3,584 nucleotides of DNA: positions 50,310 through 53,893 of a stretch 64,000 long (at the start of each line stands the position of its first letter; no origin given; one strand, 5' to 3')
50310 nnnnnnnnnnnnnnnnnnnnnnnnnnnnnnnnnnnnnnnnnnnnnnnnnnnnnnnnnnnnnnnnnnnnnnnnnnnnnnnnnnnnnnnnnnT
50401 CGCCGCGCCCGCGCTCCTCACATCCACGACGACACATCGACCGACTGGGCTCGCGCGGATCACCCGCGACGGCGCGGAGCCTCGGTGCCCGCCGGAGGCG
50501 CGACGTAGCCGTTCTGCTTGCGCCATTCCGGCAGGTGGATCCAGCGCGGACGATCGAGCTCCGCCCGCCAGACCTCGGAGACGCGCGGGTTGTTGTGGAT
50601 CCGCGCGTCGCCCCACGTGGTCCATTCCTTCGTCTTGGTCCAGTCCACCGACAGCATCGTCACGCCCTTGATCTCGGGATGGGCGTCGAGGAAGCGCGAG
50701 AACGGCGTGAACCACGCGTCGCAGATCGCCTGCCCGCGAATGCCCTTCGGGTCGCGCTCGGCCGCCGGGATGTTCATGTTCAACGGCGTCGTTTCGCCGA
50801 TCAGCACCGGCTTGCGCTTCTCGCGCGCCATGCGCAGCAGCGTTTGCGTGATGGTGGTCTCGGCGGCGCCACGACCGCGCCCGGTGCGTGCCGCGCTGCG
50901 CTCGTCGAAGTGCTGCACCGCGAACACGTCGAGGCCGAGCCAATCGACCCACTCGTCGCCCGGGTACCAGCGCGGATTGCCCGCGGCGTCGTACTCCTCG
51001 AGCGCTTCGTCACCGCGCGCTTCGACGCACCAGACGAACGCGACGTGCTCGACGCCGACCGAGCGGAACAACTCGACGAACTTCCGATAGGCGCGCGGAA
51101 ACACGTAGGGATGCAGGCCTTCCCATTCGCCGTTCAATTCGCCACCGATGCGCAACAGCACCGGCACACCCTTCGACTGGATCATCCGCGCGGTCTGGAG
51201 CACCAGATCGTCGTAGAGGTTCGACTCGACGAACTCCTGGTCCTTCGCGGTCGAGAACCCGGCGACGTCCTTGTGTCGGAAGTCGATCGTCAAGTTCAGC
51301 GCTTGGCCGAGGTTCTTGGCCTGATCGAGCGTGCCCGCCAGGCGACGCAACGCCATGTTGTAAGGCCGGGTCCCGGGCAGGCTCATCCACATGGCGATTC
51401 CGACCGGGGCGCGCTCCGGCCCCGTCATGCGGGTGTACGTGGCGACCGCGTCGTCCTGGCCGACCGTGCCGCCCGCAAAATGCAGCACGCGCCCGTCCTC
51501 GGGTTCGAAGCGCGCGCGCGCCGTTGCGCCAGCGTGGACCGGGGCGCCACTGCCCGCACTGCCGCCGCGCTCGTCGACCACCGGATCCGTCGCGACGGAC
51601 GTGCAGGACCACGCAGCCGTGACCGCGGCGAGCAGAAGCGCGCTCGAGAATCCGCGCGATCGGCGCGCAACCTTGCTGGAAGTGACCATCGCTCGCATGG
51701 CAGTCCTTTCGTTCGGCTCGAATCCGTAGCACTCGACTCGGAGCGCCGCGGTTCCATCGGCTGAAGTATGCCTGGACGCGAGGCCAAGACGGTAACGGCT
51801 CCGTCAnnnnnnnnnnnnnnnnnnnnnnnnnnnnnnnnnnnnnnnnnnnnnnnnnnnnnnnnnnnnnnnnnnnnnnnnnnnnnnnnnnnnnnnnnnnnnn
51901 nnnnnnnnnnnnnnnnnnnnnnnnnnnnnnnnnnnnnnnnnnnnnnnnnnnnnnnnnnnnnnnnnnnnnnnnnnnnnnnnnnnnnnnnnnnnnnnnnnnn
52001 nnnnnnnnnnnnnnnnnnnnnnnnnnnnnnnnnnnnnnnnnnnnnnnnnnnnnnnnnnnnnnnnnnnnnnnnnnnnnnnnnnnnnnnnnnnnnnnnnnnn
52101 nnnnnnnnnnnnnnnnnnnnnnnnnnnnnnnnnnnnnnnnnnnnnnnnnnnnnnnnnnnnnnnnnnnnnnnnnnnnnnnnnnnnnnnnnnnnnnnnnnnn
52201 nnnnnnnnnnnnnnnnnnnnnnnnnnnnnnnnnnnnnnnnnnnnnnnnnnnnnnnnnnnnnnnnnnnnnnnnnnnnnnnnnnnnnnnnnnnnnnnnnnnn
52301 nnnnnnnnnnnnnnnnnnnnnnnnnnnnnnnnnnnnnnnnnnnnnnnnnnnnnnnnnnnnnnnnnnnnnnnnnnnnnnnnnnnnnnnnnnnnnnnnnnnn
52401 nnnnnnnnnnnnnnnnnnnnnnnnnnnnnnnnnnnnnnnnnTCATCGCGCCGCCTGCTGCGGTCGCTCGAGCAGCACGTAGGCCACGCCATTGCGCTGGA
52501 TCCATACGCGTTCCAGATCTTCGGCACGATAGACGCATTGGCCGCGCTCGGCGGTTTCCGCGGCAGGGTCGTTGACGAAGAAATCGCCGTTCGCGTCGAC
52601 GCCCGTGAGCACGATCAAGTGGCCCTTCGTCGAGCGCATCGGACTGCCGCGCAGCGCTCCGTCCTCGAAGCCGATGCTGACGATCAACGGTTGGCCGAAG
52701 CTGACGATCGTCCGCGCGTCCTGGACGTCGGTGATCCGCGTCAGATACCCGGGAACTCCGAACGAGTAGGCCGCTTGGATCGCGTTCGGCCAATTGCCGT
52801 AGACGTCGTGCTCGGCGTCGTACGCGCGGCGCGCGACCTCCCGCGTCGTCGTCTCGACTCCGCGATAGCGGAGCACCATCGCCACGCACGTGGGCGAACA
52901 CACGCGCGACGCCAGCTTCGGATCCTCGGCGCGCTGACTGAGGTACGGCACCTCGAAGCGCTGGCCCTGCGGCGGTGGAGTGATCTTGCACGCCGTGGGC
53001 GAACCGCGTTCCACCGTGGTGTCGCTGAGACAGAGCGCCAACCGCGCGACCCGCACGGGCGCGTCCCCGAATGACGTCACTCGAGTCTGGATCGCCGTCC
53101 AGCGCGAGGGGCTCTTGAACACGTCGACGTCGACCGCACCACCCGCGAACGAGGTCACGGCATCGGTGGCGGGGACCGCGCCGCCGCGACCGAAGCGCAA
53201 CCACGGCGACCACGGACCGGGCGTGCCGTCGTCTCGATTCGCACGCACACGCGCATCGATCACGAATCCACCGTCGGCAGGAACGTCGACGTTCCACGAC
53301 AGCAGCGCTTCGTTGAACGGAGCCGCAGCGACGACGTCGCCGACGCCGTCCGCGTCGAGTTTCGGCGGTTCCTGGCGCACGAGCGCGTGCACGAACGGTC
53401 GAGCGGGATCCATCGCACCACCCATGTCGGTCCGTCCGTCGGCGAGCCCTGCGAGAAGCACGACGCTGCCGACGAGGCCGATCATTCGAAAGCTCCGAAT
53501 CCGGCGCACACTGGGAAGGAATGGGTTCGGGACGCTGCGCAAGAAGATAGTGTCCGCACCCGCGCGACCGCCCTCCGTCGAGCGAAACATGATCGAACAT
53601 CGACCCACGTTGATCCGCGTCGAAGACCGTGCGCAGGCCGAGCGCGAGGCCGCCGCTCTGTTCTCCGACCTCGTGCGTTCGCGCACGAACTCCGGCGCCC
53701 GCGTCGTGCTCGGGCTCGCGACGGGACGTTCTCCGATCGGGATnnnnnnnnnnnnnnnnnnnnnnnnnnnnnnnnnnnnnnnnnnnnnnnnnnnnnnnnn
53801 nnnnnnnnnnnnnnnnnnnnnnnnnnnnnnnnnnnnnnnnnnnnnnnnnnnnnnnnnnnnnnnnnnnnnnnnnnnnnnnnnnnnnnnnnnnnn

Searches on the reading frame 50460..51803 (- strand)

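Call 23: search_protein_families(library=pfam, proteins=[window:50460-51803:-], max_evalue=0.001)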
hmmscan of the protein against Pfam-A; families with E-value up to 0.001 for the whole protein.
window:50460-51803:- (447 aa): 1 family
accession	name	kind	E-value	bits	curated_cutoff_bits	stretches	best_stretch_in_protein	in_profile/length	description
PF02156.21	Glyco_hydro_26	-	2.9e-10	40.4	20.2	1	198-297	136-233/311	Glycosyl hydrolase family 26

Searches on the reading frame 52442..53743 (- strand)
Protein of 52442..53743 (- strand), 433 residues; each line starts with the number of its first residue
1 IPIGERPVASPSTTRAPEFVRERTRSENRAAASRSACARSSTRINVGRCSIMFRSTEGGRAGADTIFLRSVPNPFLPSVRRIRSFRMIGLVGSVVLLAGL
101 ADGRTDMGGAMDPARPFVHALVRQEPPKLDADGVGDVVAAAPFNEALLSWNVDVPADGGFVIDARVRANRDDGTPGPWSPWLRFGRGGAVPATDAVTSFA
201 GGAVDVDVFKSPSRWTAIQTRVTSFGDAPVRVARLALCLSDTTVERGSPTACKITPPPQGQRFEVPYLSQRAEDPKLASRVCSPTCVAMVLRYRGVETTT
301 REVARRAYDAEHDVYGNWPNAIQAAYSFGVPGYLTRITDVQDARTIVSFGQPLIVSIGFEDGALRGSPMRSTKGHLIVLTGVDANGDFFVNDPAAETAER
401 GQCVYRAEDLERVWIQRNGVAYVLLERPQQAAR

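Call 23: search_protein_families(library=pfam, proteins=[window:52442-53743:-], max_evalue=0.001)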
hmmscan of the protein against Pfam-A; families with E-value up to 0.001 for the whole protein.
window:52442-53743:- (433 aa): 1 family
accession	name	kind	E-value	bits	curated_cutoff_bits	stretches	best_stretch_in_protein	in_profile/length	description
PF13529.12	Peptidase_C39_2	-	1.3e-18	68.4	24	1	264-394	2-143/143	Peptidase_C39 like family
